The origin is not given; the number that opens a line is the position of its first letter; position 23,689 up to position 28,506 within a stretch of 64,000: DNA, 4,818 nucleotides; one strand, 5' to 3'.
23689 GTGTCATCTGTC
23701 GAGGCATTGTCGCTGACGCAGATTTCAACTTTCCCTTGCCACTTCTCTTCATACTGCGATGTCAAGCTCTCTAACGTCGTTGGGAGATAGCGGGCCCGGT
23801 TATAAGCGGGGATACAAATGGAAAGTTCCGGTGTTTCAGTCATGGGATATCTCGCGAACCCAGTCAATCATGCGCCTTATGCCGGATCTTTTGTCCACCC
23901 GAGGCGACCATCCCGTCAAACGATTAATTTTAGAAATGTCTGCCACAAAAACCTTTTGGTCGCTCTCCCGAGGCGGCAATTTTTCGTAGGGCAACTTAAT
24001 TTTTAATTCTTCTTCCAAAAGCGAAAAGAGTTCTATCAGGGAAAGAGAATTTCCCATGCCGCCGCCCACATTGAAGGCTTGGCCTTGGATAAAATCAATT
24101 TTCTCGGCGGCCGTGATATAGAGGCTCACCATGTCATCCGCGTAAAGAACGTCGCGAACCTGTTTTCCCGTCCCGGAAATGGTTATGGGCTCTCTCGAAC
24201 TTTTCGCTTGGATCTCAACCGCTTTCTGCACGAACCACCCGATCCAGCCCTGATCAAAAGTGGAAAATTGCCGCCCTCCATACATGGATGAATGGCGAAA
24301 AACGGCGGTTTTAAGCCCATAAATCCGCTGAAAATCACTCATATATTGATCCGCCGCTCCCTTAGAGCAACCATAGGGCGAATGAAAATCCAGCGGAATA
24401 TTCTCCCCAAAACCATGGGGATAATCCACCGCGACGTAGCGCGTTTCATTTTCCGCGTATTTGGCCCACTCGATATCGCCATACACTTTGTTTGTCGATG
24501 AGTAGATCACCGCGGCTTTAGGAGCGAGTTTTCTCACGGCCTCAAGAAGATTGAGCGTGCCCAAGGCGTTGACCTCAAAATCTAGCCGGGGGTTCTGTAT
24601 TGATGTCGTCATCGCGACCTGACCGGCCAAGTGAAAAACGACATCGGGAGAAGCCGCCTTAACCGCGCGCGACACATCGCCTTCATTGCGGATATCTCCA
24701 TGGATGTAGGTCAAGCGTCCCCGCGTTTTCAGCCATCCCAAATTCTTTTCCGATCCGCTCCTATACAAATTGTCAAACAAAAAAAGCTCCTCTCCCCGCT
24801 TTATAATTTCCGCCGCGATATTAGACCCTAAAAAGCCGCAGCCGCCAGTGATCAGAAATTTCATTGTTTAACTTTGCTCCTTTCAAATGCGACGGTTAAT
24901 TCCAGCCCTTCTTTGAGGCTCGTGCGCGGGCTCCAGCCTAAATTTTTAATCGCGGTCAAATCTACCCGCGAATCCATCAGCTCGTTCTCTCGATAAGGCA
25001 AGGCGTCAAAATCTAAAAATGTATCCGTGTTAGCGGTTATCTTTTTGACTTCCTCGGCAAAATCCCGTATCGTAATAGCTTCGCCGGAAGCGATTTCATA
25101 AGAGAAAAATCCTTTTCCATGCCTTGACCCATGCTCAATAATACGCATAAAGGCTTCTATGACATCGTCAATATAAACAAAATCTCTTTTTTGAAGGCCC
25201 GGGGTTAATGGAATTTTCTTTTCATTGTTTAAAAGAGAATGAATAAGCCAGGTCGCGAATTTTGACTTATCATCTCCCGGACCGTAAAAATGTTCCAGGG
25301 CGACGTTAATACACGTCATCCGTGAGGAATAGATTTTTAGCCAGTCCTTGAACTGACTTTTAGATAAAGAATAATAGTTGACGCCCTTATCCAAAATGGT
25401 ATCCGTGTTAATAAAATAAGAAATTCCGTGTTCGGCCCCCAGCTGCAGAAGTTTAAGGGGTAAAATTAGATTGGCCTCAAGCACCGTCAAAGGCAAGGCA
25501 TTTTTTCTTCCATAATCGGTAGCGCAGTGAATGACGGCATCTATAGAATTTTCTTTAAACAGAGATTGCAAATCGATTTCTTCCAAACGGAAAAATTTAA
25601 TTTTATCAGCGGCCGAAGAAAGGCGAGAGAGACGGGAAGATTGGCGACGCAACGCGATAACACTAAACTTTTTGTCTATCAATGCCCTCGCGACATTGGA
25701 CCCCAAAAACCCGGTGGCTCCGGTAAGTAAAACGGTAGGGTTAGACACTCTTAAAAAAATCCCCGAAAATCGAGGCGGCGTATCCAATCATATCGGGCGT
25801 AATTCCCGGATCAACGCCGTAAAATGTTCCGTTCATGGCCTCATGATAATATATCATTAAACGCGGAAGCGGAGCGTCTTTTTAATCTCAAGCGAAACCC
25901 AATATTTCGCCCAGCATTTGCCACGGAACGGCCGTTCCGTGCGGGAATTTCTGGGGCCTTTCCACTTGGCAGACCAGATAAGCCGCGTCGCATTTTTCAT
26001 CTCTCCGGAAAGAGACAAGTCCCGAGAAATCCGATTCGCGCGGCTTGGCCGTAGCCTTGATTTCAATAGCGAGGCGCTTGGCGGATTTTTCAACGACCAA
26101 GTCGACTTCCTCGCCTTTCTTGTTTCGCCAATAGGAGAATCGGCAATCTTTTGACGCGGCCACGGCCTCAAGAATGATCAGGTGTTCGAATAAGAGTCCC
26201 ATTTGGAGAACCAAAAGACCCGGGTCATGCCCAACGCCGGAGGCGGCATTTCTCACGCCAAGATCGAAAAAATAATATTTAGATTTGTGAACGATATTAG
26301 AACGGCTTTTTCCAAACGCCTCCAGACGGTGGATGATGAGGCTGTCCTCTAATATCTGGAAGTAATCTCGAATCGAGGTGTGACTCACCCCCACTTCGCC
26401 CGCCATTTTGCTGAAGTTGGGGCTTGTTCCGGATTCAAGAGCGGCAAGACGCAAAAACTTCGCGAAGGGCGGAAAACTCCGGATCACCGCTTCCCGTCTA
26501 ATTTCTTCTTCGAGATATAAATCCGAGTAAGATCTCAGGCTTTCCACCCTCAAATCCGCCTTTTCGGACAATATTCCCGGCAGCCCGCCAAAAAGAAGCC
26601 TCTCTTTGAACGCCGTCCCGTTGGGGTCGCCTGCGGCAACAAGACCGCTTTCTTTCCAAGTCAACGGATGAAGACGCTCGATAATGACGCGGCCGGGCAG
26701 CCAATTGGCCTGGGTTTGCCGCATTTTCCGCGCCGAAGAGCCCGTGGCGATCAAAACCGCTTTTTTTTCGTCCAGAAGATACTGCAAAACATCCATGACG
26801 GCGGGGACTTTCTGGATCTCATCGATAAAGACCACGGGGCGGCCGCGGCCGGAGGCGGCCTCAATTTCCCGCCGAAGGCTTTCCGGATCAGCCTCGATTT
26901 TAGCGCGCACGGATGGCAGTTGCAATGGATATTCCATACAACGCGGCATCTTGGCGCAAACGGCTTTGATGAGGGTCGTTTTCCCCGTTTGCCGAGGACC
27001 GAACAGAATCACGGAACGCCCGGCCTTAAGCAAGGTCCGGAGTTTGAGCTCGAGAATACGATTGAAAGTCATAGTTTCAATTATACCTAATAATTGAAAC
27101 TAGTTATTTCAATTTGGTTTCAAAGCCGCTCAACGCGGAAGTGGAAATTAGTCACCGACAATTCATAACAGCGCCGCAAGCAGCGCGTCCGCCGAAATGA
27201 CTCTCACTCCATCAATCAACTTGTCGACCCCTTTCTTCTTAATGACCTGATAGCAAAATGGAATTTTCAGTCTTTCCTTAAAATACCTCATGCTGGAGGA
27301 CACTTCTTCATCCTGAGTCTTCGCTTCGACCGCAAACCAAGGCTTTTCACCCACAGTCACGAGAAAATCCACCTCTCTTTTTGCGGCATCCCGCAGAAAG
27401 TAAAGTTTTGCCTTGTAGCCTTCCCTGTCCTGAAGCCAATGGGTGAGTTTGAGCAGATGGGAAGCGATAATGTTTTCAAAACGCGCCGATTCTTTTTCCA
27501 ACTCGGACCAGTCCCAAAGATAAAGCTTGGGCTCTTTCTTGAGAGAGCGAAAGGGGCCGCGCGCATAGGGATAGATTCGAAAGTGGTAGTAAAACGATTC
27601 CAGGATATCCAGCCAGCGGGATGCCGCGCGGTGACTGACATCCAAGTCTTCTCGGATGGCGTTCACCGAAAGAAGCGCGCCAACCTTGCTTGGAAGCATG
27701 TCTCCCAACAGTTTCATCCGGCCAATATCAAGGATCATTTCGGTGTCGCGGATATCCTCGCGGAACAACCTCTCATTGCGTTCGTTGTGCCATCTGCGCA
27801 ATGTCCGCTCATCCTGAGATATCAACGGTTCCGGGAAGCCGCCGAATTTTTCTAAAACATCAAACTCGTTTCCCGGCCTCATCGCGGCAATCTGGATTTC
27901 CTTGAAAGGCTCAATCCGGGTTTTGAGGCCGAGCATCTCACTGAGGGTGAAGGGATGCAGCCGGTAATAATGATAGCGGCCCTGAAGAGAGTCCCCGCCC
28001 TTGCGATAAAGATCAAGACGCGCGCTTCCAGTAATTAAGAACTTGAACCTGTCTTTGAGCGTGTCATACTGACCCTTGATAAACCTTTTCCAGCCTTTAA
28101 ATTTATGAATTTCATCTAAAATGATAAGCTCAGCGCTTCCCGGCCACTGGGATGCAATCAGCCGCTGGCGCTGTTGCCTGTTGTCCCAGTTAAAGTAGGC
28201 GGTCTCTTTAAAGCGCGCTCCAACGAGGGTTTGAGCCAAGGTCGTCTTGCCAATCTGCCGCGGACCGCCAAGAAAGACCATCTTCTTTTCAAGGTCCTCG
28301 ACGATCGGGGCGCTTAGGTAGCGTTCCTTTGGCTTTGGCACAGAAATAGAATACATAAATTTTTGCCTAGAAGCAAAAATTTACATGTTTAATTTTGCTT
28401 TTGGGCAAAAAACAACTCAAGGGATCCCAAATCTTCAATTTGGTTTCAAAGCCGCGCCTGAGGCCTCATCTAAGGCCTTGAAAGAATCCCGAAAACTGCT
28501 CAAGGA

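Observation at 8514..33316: The glycan locus as a cassette landing pad: 7 TA/Abi modules and 3 AAA ATPases sit at gene junctions and leave gene-end echoes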

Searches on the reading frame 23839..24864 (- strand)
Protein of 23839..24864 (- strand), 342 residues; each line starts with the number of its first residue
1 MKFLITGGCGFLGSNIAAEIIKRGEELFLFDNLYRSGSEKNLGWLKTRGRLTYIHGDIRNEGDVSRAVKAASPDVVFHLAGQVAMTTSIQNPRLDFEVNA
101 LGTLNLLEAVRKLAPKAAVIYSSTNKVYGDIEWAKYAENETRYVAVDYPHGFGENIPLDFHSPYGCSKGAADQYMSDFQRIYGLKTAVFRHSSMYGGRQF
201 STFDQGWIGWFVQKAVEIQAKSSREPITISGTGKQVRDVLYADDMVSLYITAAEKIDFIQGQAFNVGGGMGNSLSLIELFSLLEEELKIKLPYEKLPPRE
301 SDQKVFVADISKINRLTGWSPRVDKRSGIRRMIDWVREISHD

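Call 6: search_protein_families(library=pfam, proteins=[window:23839-24864:-], max_evalue=0.01)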
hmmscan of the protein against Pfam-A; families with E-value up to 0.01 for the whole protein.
window:23839-24864:- (342 aa): 9 families
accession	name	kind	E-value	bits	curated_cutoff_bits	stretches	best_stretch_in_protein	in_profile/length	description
PF16363.11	GDP_Man_Dehyd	-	6e-48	164.4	27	1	4-332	1-332/332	GDP-mannose 4,6 dehydratase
PF01370.27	Epimerase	-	8e-47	160.1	20.9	1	4-267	2-240/240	NAD dependent epimerase/dehydratase family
PF01073.25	3Beta_HSD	-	6.7e-18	65.1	22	1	4-257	1-233/280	3-beta hydroxysteroid dehydrogenase/isomerase family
PF07993.18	NAD_binding_4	-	9.4e-13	48.3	20.1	1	5-201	1-210/258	Male sterility protein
PF04321.23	RmlD_sub_bind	-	1.8e-10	40.8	27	1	1-140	1-117/287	RmlD substrate binding domain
PF02719.21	Polysacc_synt_2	-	1.1e-09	38.3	20.2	1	4-127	2-131/293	Polysaccharide biosynthesis protein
PF08659.16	KR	-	4.8e-07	30.3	22.6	1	3-137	3-150/180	KR domain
PF00106.31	adh_short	-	3.7e-05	23.7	26.6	1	4-136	4-149/195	short chain dehydrogenase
PF13561.12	adh_short_C2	-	0.005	16.9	27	0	13-120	9-125/236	Enoyl-(Acyl carrier protein) reductase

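Call 40: search_protein_families(library=ncbifam, proteins=[window:23839-24864:-], max_evalue=0.00001)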
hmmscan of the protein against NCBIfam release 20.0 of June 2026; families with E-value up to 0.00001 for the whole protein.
window:23839-24864:- (342 aa): 23 families
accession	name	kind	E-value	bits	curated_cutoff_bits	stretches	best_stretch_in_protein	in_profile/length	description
TIGR01181.1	dTDP_gluc_dehyt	equivalog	7.7e-46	156.6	365.1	1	2-337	1-312/321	dTDP-glucose 4,6-dehydratase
TIGR01179.1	galE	equivalog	1e-41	142.9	262.3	1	3-338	2-327/332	UDP-glucose 4-epimerase GalE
NF007490.0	PRK10084.1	subfamily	6.9e-34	117.4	649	1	1-336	1-334/361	dTDP-glucose 4,6-dehydratase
TIGR04180.1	EDH_00030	hypoth_equivalog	1.5e-33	116.1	475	1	4-323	2-296/297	NAD-dependent 4,6-dehydratase LegB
NF007582.0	PRK10217.1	equivalog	6.4e-30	104.4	698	1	2-336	3-331/355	dTDP-glucose 4,6-dehydratase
TIGR02622.1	CDP_4_6_dhtase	equivalog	4.5e-27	95.1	278.45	1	2-338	6-332/352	CDP-glucose 4,6-dehydratase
NF007956.0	PRK10675.1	subfamily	1e-26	93.9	394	1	1-320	1-313/338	UDP-glucose 4-epimerase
NF011728.1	PRK15181.1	equivalog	2.4e-19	69.6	760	1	2-336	17-337/348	Vi polysaccharide biosynthesis UDP-N-acetylglucosaminuronic acid C-4 epimerase TviC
TIGR02197.1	heptose_epim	equivalog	8e-19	67.9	274.6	1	4-337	2-314/316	ADP-glyceromanno-heptose 6-epimerase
NF043036.1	ErythonDh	equivalog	2.3e-16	59.9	325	1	1-130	1-131/321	D-erythronate dehydrogenase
NF041015.1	UDPsulfquin_syn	equivalog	1.3e-13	50.7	575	1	1-208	1-226/384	UDP-sulfoquinovose synthase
TIGR01472.1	gmd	equivalog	8.7e-13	48.2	415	1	50-202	55-196/342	GDP-mannose 4,6-dehydratase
NF042422.1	oxyalk_red_OleD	equivalog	5.3e-12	45.7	580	1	1-128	1-114/329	2-alkyl-3-oxoalkanoate reductase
NF008872.0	PRK11908.1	equivalog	2.1e-11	43.5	294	1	1-286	2-270/349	bifunctional UDP-4-keto-pentose/UDP-xylose synthase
TIGR03466.1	HpnA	hypoth_equivalog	6.8e-10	38.3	367.65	1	1-140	1-129/327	hopanoid-associated sugar epimerase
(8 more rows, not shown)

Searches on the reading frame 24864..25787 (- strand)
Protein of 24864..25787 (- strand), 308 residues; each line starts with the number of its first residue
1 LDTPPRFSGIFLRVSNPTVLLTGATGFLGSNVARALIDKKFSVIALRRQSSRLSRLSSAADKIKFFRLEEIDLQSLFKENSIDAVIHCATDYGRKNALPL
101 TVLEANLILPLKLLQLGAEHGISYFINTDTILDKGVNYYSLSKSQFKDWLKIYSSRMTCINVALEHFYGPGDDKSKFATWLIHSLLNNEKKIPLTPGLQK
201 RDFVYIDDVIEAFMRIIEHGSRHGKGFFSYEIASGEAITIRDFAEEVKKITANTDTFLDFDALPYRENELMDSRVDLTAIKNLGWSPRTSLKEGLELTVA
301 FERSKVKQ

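Call 6: search_protein_families(library=pfam, proteins=[window:24864-25787:-], max_evalue=0.01)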
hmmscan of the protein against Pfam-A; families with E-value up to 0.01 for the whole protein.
window:24864-25787:- (308 aa): 9 families
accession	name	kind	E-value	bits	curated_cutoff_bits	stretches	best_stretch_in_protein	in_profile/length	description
PF01370.27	Epimerase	-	1.2e-32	113.7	20.9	1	19-223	1-231/240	NAD dependent epimerase/dehydratase family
PF16363.11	GDP_Man_Dehyd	-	3.5e-19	69.9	27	2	137-296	151-330/332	GDP-mannose 4,6 dehydratase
PF04321.23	RmlD_sub_bind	-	6.5e-06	25.9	27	1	18-90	2-60/287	RmlD substrate binding domain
PF05368.20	NmrA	-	4.4e-05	23.7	27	1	17-56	3-42/298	NmrA-like family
PF13460.12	NAD_binding_10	-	0.00011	22.5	27.2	1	23-91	1-70/184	NAD(P)H-binding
PF02719.21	Polysacc_synt_2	-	0.00055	19.7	20.2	0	19-137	1-133/293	Polysaccharide biosynthesis protein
PF07993.18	NAD_binding_4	-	0.00086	19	20.1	1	21-69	1-55/258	Male sterility protein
PF00106.31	adh_short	-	0.0075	16.2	26.6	0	18-63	2-47/195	short chain dehydrogenase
PF01073.25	3Beta_HSD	-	0.0092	15.5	22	0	21-130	2-116/280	3-beta hydroxysteroid dehydrogenase/isomerase family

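Call 40: search_protein_families(library=ncbifam, proteins=[window:24864-25787:-], max_evalue=0.00001)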
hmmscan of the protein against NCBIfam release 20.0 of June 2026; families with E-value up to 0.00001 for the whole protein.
window:24864-25787:- (308 aa): 15 families
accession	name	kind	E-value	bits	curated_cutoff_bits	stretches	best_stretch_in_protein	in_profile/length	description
TIGR01181.1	dTDP_gluc_dehyt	equivalog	3.5e-14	52.6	365.1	1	19-301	2-310/321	dTDP-glucose 4,6-dehydratase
TIGR01179.1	galE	equivalog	1e-13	50.8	262.3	1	19-128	2-119/332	UDP-glucose 4-epimerase GalE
TIGR02197.1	heptose_epim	equivalog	5.6e-13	48.7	274.6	1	19-266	1-274/316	ADP-glyceromanno-heptose 6-epimerase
NF047922.1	GDPFucSynFcl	equivalog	7e-12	45.4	500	1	196-298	202-297/308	GDP-L-fucose synthase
TIGR04180.1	EDH_00030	hypoth_equivalog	1.4e-11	44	475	1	167-254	175-260/297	NAD-dependent 4,6-dehydratase LegB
NF008872.0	PRK11908.1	equivalog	3.6e-11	42.7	294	1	160-306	180-339/349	bifunctional UDP-4-keto-pentose/UDP-xylose synthase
TIGR03466.1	HpnA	hypoth_equivalog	5.1e-11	42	367.65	1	18-130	2-113/327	hopanoid-associated sugar epimerase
TIGR01746.1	Thioester-redct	subfamily_domain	8.7e-09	35.1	213.35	1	18-62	1-50/371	thioester reductase domain-containing protein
NF007582.0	PRK10217.1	equivalog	1.2e-07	31.1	698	0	19-113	4-108/355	dTDP-glucose 4,6-dehydratase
NF042422.1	oxyalk_red_OleD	equivalog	1.5e-07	31.1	580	0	19-130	3-110/329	2-alkyl-3-oxoalkanoate reductase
NF006565.0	PRK09072.1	equivalog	6.6e-07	29.1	238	1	13-86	2-74/265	SDR family oxidoreductase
NF007490.0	PRK10084.1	subfamily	1.2e-06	27.8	649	0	19-109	3-103/361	dTDP-glucose 4,6-dehydratase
NF008360.0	PRK11150.1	equivalog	1.4e-06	27.7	452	0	130-254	131-257/310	ADP-glyceromanno-heptose 6-epimerase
NF006073.0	PRK08219.1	equivalog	8e-06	25.7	218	0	16-90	3-80/227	SDR family oxidoreductase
NF047837.1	UDPAcbARedWbcJ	equivalog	9.2e-06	24.8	500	0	19-255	3-219/372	UDP-2-acetamido-2,6-beta-L-arabino-hexul-4-ose reductase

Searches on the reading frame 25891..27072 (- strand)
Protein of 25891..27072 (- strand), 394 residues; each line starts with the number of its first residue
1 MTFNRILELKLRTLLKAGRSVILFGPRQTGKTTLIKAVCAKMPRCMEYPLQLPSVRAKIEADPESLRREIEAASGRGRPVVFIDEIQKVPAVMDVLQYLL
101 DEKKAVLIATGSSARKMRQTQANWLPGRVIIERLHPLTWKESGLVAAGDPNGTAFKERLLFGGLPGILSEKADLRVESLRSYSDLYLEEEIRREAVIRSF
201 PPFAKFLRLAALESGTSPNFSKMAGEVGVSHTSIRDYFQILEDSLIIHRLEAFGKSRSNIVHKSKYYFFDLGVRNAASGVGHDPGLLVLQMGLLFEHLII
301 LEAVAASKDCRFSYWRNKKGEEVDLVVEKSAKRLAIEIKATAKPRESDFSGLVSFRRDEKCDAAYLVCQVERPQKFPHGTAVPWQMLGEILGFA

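Call 6: search_protein_families(library=pfam, proteins=[window:25891-27072:-], max_evalue=0.01)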
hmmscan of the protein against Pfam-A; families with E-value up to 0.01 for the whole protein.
window:25891-27072:- (394 aa): 10 families
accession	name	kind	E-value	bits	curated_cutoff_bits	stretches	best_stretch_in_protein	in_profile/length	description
PF13635.12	DUF4143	-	3e-28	99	28.1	1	188-340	1-159/160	Domain of unknown function (DUF4143)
PF13173.12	AAA_14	-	6.3e-22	78.4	27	1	19-141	3-127/129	AAA domain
PF00004.35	AAA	-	2.9e-09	37.9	21.2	1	21-110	1-107/131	ATPase family associated with various cellular activities (AAA)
PF13401.12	AAA_22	-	2.2e-05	25.2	27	0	60-105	65-116/130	AAA domain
PF13191.12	AAA_16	-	9e-05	23.5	32.6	0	12-42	18-48/167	AAA ATPase domain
PF01637.24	ATPase_2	-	0.00034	20.9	33.2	0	3-41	2-43/225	ATPase domain predominantly from Archaea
PF13481.12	AAA_25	-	0.00053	20.1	27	1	13-76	28-97/195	AAA domain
PF07728.20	AAA_5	-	0.00091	19.7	22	1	21-119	2-109/139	AAA domain (dynein-related subfamily)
PF05496.18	RuvB_N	-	0.0023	18.2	27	1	20-118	35-127/159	Holliday junction DNA helicase RuvB P-loop domain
PF12775.13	AAA_7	-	0.0051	16.8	25.8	0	11-44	26-59/181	P-loop containing dynein motor region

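Call 39: search_protein_families(library=padloc, proteins=[window:25891-27072:-], max_evalue=0.001)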
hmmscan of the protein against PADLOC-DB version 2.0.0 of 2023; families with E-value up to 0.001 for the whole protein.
window:25891-27072:- (394 aa): 7 families
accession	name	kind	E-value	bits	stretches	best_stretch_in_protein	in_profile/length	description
PDLC04790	PDC-S01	-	8.7e-57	190.7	1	2-387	11-417/422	-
PDLC04789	PDC-S01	-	5.4e-56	188.2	1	1-343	1-343/375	-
PDLC04787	PDC-S01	-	1.5e-35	120.9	1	10-355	19-375/412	-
PDLC04791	PDC-S01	-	4.1e-25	86.3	1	11-372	10-380/395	-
PDLC04788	PDC-S01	-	8.2e-23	79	2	19-141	20-149/448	-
PDLC04786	PDC-S01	-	2e-20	70.9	2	19-141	21-152/439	-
PDLC04792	PDC-S01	-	7.3e-15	52.5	2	16-141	15-150/452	-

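Call 40: search_protein_families(library=ncbifam, proteins=[window:25891-27072:-], max_evalue=0.00001)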
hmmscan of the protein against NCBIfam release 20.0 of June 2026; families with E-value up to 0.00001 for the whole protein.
window:25891-27072:- (394 aa): 0 families

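Call 81: search_dna_similar(query=window:25891-27072:-, collection=plasmids, mode=protein, max_rows=8, max_evalue=1e-10)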
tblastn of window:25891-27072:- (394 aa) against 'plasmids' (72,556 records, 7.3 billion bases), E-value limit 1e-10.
Records with a match: 240; places in all: 253; records where one place covers at least 80% of the query: 234.
Best place of each record, by identity: <60% 240.
By first word of the organism name: Rhizobium 57; Agrobacterium 44; Thermus 13; Ensifer 8; Sinorhizobium 8; Runella 6; Sulfitobacter 6; Neorhizobium 5; Dinoroseobacter 5; Novosphingobium 4; and 60 more.
By predicted mobility (MOB-suite, as given by PLSDB): non-mobilizable 116; conjugative 102; mobilizable 22.
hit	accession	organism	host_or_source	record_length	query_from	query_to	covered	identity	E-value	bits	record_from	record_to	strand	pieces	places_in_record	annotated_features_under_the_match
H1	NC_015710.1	Simkania negevensis Z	-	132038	15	385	94%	35.4%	5e-50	188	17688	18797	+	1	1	AAA family ATPase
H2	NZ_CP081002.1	Sphingobium sp. V4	cell culture,soil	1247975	3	387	98%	28.3%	2e-23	110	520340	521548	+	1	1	record has no annotation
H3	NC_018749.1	Emticicia oligotrophica DSM 17448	warm spring water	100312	1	391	99%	27.2%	7e-26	117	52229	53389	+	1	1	ATP-binding protein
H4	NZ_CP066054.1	Brucella anthropi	-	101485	3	387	98%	27.6%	3e-22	106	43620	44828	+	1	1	ATP-binding protein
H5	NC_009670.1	Brucella anthropi ATCC 49188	-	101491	3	387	98%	27.6%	3e-22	106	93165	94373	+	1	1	ATP-binding protein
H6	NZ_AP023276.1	Agrobacterium vitis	Vitis vinifera,grapevine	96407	3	387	98%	27.1%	1e-24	113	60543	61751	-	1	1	ATP-binding protein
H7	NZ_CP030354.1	Novosphingobium sp. P6W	cell culture,podzolic fallow soil ...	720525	3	387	98%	27.1%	7e-23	108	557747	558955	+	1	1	ATP-binding protein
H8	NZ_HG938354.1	Neorhizobium galegae bv. orientalis str. HAMBI 540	Galega orientalis root nodule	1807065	3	384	97%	27.3%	2e-21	103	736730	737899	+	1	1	record has no annotation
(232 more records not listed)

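Call 82: search_dna_similar(query=window:25891-27072:-, collection=phages, mode=protein, max_rows=8, max_evalue=1e-10)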
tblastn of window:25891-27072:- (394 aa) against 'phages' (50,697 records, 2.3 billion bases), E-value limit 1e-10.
Records with a match: 7; places in all: 7; records where one place covers at least 80% of the query: 6.
Best place of each record, by identity: <60% 7.
By first word of the organism name: Bacteriophage 7.
By host as written in the record: - 7.
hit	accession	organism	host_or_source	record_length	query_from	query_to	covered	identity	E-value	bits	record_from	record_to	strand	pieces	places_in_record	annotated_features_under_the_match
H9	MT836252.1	Bacteriophage sp.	human fecal samples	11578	5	376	94%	26.7%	4e-25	113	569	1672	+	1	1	record has no annotation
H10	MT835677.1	Bacteriophage sp.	human fecal samples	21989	21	349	84%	28.7%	2e-26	117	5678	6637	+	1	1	record has no annotation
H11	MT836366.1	Bacteriophage sp.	human fecal samples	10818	21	349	84%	28.4%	1e-24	112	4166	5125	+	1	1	record has no annotation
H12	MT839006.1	Bacteriophage sp.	human fecal samples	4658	22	348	83%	26.1%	2e-13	78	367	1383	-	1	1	record has no annotation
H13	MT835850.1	Bacteriophage sp.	human fecal samples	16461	8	385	96%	21.6%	4e-12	74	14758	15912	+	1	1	record has no annotation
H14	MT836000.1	Bacteriophage sp.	human fecal samples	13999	3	344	87%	23.6%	7e-17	89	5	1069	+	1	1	record has no annotation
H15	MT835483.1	Bacteriophage sp.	human fecal samples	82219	10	276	68%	25.7%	1e-15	85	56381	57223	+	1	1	record has no annotation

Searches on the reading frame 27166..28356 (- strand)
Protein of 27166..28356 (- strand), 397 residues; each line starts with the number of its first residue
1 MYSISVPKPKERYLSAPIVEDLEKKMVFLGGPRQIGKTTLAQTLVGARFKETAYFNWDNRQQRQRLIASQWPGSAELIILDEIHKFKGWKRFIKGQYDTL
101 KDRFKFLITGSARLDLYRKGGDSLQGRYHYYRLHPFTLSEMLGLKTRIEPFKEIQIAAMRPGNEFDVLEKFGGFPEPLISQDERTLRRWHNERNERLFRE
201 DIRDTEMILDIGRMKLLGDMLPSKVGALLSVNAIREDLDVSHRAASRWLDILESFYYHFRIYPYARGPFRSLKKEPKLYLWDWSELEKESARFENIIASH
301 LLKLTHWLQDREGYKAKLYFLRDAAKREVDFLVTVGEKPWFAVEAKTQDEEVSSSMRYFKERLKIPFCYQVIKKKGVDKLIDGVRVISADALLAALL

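Call 6: search_protein_families(library=pfam, proteins=[window:27166-28356:-], max_evalue=0.01)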
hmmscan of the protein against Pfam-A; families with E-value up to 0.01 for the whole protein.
window:27166-28356:- (397 aa): 3 families
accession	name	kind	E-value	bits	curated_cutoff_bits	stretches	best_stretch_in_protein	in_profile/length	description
PF13173.12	AAA_14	-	6.9e-27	94.4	27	1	24-142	2-129/129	AAA domain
PF13635.12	DUF4143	-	1.4e-21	77.3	28.1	1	200-347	2-159/160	Domain of unknown function (DUF4143)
PF19263.5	DUF5906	-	0.00059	20.9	27.6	1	30-126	2-90/114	Family of unknown function (DUF5906)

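Call 39: search_protein_families(library=padloc, proteins=[window:27166-28356:-], max_evalue=0.001)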
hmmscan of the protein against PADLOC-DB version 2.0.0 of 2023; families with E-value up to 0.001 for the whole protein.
window:27166-28356:- (397 aa): 7 families
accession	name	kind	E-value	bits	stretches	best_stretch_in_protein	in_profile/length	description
PDLC04790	PDC-S01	-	7.9e-47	157.9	1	18-372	20-395/422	-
PDLC04789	PDC-S01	-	2e-38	130.4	1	12-375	4-367/375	-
PDLC04787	PDC-S01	-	5.9e-29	99.2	1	24-352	27-364/412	-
PDLC04791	PDC-S01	-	3.7e-21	73.3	1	20-141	15-150/395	-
PDLC04786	PDC-S01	-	1.2e-14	51.9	2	23-69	19-65/439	-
PDLC04788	PDC-S01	-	1.6e-06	25.3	0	23-69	18-62/448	-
PDLC04792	PDC-S01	-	5.9e-06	23.1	0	22-69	17-64/452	-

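Call 40: search_protein_families(library=ncbifam, proteins=[window:27166-28356:-], max_evalue=0.00001)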
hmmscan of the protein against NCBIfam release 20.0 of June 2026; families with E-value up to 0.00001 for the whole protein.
window:27166-28356:- (397 aa): 0 families
